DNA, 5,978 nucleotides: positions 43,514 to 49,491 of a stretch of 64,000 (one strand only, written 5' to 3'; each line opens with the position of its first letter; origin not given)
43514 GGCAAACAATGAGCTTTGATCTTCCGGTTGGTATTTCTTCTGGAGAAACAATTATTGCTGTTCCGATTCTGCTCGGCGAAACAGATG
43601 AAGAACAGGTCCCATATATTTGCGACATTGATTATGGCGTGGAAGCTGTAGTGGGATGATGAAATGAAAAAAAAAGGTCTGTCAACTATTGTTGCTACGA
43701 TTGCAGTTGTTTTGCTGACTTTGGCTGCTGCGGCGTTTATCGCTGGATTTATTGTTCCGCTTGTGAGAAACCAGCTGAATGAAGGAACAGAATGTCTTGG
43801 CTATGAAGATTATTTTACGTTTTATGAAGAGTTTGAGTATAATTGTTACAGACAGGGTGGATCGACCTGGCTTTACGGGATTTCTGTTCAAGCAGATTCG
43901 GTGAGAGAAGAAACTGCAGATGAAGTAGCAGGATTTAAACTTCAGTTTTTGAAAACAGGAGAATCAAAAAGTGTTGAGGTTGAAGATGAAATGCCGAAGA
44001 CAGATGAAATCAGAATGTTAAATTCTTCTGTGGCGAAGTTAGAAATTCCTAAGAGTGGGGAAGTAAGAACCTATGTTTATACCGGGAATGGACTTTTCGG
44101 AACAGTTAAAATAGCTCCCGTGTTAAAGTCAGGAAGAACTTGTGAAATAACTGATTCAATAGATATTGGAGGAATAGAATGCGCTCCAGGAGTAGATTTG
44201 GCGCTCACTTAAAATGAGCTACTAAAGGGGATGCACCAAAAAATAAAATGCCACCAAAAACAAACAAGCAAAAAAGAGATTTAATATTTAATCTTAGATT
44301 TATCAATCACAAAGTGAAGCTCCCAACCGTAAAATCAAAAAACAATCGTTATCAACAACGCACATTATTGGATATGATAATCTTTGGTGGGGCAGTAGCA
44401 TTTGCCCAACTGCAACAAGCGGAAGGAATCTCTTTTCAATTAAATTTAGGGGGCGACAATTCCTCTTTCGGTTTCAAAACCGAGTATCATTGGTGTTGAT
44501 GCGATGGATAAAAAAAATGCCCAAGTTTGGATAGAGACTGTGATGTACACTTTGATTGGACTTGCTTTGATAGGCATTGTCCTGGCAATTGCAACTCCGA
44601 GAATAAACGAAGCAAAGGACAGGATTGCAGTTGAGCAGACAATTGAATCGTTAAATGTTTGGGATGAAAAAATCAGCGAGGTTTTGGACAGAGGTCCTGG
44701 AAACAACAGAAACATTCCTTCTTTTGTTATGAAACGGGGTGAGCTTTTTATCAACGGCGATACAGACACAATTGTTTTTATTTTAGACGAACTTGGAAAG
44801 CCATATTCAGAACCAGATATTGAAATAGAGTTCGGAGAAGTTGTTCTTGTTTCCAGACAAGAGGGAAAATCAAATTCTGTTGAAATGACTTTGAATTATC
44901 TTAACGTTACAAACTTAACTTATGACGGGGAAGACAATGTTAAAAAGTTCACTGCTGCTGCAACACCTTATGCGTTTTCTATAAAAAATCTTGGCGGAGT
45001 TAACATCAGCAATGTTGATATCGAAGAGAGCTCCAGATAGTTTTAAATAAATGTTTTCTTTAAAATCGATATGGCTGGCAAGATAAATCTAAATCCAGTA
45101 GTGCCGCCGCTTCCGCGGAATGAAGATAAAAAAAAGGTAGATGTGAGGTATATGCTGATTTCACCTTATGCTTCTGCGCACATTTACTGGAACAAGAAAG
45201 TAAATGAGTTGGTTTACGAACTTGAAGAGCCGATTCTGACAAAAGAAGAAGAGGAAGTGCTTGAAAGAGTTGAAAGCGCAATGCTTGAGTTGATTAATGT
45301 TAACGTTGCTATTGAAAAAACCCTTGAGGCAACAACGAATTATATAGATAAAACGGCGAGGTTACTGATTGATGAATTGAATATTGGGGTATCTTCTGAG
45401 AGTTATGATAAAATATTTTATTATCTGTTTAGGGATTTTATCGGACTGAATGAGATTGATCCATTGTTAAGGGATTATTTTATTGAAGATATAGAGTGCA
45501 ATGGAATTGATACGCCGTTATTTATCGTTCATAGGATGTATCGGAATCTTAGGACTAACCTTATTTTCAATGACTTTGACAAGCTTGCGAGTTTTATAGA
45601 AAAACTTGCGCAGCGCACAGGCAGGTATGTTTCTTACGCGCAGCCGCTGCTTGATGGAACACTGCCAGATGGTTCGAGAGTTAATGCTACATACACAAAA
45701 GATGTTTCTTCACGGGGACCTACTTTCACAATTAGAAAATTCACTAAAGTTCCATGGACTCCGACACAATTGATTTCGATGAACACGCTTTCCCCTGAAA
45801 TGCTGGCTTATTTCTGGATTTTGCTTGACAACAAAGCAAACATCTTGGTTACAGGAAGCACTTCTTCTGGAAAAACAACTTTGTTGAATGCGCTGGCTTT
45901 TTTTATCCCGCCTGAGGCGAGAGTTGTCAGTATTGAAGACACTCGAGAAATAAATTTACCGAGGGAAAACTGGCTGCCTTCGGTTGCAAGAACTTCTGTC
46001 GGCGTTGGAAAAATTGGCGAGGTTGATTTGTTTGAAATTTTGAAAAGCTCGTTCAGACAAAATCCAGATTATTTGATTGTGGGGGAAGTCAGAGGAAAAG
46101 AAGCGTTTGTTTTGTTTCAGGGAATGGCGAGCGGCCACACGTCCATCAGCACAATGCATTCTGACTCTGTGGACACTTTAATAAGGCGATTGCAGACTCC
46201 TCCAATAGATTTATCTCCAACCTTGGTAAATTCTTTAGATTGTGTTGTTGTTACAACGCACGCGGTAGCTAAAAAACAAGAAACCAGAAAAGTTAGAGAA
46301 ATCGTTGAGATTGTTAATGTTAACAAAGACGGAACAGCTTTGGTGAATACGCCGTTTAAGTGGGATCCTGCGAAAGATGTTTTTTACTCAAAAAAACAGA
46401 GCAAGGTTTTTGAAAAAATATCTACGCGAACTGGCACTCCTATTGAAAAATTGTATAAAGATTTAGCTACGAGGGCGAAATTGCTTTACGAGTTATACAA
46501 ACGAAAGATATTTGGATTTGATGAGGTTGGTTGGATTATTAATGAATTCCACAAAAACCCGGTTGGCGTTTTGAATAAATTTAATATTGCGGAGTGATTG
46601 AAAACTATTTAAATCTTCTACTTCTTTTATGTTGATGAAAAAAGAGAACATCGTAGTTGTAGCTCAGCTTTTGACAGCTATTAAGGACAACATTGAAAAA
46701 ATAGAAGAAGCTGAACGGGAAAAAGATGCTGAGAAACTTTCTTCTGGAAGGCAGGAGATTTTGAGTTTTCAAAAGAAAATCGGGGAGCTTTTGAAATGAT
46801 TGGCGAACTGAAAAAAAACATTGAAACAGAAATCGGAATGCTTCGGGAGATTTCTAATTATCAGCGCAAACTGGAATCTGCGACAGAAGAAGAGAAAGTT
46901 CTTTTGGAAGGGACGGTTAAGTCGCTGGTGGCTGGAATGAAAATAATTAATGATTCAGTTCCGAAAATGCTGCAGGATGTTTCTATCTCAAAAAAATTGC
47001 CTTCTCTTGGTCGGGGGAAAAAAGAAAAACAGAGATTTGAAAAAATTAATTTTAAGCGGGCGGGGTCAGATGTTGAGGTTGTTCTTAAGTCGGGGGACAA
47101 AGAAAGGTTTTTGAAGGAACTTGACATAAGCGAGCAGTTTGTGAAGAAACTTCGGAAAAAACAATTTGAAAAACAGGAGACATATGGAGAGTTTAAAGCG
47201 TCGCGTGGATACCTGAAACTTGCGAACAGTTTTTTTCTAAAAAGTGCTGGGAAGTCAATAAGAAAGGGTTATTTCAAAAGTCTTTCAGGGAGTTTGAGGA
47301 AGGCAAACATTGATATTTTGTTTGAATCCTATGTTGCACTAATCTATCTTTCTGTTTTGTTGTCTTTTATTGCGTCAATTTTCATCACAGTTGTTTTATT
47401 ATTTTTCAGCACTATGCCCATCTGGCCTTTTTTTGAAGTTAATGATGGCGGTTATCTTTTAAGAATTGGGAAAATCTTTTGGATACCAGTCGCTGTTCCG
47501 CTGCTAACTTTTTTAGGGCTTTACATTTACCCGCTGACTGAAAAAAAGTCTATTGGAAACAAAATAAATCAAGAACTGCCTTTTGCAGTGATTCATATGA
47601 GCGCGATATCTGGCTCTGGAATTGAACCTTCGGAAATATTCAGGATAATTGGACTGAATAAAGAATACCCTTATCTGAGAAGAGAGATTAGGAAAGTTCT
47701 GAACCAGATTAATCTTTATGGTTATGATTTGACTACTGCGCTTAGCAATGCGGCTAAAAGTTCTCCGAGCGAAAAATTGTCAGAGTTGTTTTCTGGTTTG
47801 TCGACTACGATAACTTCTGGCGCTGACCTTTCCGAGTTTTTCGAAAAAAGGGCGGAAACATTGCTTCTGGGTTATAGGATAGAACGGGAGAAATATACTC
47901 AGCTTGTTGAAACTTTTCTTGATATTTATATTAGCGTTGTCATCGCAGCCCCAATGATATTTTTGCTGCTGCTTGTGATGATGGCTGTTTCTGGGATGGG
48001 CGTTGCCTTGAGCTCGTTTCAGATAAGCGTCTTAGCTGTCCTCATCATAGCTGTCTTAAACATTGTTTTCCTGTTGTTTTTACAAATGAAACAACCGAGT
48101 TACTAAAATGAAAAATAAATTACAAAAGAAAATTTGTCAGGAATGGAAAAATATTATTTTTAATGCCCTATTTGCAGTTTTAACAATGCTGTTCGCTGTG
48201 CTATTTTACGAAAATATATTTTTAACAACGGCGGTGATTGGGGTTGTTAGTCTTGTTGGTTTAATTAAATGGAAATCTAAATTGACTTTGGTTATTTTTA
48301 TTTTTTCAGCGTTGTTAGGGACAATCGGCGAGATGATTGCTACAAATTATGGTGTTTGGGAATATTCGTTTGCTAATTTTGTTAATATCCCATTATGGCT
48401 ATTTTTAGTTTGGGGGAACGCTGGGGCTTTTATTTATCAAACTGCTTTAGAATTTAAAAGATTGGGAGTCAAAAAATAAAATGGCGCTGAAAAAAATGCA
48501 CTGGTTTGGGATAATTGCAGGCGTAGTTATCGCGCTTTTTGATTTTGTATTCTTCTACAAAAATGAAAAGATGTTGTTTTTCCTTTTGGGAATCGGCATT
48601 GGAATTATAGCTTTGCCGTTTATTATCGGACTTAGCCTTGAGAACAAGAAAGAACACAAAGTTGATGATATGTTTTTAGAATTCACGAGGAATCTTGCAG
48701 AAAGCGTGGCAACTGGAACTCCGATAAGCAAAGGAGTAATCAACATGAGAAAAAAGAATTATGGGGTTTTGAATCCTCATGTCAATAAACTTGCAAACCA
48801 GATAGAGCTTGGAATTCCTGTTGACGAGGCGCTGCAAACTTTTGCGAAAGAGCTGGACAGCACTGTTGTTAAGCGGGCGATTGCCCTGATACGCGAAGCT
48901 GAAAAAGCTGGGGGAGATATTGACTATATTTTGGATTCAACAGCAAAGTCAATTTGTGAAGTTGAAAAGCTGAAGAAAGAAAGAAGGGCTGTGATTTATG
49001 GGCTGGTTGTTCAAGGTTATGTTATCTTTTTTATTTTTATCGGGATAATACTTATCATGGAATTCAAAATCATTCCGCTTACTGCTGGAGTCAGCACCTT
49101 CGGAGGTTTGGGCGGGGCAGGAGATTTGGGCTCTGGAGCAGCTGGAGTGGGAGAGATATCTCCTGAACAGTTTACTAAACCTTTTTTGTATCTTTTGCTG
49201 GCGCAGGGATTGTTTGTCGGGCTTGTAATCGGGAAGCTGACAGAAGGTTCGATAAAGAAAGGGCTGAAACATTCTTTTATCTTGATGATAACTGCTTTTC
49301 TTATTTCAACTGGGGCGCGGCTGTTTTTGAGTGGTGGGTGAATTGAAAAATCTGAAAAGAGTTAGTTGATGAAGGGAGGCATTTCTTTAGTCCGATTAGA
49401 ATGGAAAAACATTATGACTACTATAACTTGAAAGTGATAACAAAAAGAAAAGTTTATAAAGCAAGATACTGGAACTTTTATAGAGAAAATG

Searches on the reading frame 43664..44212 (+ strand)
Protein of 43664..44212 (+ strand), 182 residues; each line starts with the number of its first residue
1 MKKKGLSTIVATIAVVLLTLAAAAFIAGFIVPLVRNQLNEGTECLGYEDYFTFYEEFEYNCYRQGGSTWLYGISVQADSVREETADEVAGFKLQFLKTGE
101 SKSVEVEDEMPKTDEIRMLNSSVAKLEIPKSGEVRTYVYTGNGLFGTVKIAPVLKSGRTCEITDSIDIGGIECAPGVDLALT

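Call 14: search_protein_families(library=pfam, proteins=[window:43664-44212:+], max_evalue=0.01)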
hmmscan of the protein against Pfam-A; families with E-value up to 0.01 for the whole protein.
window:43664-44212:+ (182 aa): 1 family
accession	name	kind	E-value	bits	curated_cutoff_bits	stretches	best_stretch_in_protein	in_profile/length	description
PF01594.21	AI-2E_transport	-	0.0071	16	34.3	1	1-40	42-81/327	AI-2E family transporter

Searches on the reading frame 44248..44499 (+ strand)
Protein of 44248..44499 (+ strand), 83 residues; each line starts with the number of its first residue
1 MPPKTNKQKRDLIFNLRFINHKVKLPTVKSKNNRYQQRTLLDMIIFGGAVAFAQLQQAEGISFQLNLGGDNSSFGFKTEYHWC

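Call 14: search_protein_families(library=pfam, proteins=[window:44248-44499:+], max_evalue=0.01)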
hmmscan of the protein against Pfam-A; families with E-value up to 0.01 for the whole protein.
window:44248-44499:+ (83 aa): 0 families

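Call 52: search_protein_families(library=pfam, proteins=[window:44248-44496:+], max_evalue=1)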
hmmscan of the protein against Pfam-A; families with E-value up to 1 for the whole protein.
seq(83 aa): 1 family
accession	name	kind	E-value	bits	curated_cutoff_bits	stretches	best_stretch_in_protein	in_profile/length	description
PF02921.19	UCR_TM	-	0.26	12.1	23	1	22-54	16-48/66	Ubiquinol cytochrome reductase transmembrane region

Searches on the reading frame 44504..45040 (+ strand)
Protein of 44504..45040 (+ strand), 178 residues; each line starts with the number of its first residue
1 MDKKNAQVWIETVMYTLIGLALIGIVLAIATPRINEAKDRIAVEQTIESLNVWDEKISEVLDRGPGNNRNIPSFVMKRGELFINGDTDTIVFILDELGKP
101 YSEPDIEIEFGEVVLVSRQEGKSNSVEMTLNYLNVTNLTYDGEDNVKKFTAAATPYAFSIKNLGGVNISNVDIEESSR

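Call 14: search_protein_families(library=pfam, proteins=[window:44504-45040:+], max_evalue=0.01)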
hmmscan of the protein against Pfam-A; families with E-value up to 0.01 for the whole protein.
window:44504-45040:+ (178 aa): 0 families

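Call 76: find_encoding_contigs(protein=window:44504-45040:+, flank=2500, max_places=10)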
Protein window:44504-45040:+ (178 aa): 6 contigs read that carry it; 4 places shown.
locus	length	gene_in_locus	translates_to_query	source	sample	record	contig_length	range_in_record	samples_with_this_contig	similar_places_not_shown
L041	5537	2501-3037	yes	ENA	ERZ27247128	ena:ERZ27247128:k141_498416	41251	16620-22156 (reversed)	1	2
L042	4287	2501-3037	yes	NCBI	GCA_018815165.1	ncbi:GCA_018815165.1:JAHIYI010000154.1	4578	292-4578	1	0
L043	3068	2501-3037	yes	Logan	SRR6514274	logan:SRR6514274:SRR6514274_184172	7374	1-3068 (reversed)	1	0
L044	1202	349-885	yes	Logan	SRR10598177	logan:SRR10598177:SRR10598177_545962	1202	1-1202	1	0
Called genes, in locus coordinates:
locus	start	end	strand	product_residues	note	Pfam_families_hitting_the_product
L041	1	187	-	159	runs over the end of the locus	PF04073:tRNA_edit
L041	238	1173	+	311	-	PF01134:GIDA (faint), PF07992:Pyr_redox_2, PF13738:Pyr_redox_3, PF00070:Pyr_redox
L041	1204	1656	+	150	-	-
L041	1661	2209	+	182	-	-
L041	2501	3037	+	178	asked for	-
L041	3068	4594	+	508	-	PF00437:T2SSE, PF27713:UCP018868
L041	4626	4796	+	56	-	-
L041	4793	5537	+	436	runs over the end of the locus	PF00482:T2SSF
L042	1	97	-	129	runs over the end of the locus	PF04073:tRNA_edit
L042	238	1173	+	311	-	PF01134:GIDA (faint), PF07992:Pyr_redox_2, PF13738:Pyr_redox_3, PF00070:Pyr_redox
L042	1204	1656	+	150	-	-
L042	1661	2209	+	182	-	-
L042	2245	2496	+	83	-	-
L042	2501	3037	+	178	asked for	-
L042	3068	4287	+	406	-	PF00437:T2SSE, PF27713:UCP018868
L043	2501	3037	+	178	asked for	-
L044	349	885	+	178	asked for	-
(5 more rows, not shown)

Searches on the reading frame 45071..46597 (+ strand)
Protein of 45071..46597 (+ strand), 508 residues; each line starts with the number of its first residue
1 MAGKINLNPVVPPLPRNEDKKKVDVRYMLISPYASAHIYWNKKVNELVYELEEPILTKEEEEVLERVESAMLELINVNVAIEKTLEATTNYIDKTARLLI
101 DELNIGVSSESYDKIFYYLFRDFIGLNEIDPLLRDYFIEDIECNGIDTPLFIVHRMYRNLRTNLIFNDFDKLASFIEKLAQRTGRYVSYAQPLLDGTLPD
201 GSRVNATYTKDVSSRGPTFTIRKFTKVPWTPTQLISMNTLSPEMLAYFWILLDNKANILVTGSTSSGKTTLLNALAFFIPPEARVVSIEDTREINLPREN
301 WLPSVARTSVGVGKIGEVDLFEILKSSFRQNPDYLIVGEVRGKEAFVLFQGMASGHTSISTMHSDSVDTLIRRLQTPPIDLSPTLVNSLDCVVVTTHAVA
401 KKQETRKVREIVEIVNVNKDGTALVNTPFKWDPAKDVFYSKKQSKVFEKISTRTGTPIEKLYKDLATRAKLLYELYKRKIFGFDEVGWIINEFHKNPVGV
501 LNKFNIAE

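Call 14: search_protein_families(library=pfam, proteins=[window:45071-46597:+], max_evalue=0.01)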
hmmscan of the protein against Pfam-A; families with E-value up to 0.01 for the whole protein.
window:45071-46597:+ (508 aa): 3 families
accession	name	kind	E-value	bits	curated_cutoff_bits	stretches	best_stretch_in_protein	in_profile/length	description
PF00437.27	T2SSE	-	9.2e-30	104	24.9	1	166-393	40-273/370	Type II/IV secretion system protein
PF13555.12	AAA_29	-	0.00037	20.6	27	1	253-283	20-50/61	P-loop containing region of AAA domain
PF00350.29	Dynamin_N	-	0.0068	16.9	27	0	258-276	1-19/168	Dynamin family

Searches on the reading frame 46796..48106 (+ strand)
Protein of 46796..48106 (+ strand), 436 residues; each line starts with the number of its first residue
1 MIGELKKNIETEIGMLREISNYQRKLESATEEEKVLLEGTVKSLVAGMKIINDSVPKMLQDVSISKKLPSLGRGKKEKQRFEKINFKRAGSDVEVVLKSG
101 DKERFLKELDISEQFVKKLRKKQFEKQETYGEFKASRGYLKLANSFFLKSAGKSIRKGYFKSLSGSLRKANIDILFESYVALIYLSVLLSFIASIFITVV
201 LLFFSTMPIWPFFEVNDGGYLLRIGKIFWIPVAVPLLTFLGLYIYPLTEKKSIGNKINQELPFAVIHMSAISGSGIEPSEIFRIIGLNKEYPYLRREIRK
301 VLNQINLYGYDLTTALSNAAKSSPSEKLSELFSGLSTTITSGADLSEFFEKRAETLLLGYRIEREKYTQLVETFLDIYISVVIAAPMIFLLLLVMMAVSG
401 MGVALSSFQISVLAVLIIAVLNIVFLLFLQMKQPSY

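Call 24: search_protein_families(library=pfam, proteins=[window:46796-48106:+], max_evalue=0.01)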
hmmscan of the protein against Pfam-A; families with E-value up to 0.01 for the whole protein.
window:46796-48106:+ (436 aa): 2 families
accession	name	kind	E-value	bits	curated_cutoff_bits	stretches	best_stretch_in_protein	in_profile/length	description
PF00482.28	T2SSF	-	2.5e-16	60.2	25.2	1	267-392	4-124/125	Type II secretion system (T2SS), protein F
PF20990.2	DUF2207_C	-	0.0028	17.8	33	1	75-245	50-185/247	Predicted membrane protein (DUF2207) C-terminal domain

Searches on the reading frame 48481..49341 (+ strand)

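Call 24: search_protein_families(library=pfam, proteins=[window:48481-49341:+], max_evalue=0.01)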
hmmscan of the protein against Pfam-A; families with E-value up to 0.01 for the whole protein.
window:48481-49341:+ (286 aa): 1 family
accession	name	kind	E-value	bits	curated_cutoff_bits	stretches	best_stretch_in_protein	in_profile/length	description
PF00482.28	T2SSF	-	8.5e-14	52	25.2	1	68-193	1-123/125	Type II secretion system (T2SS), protein F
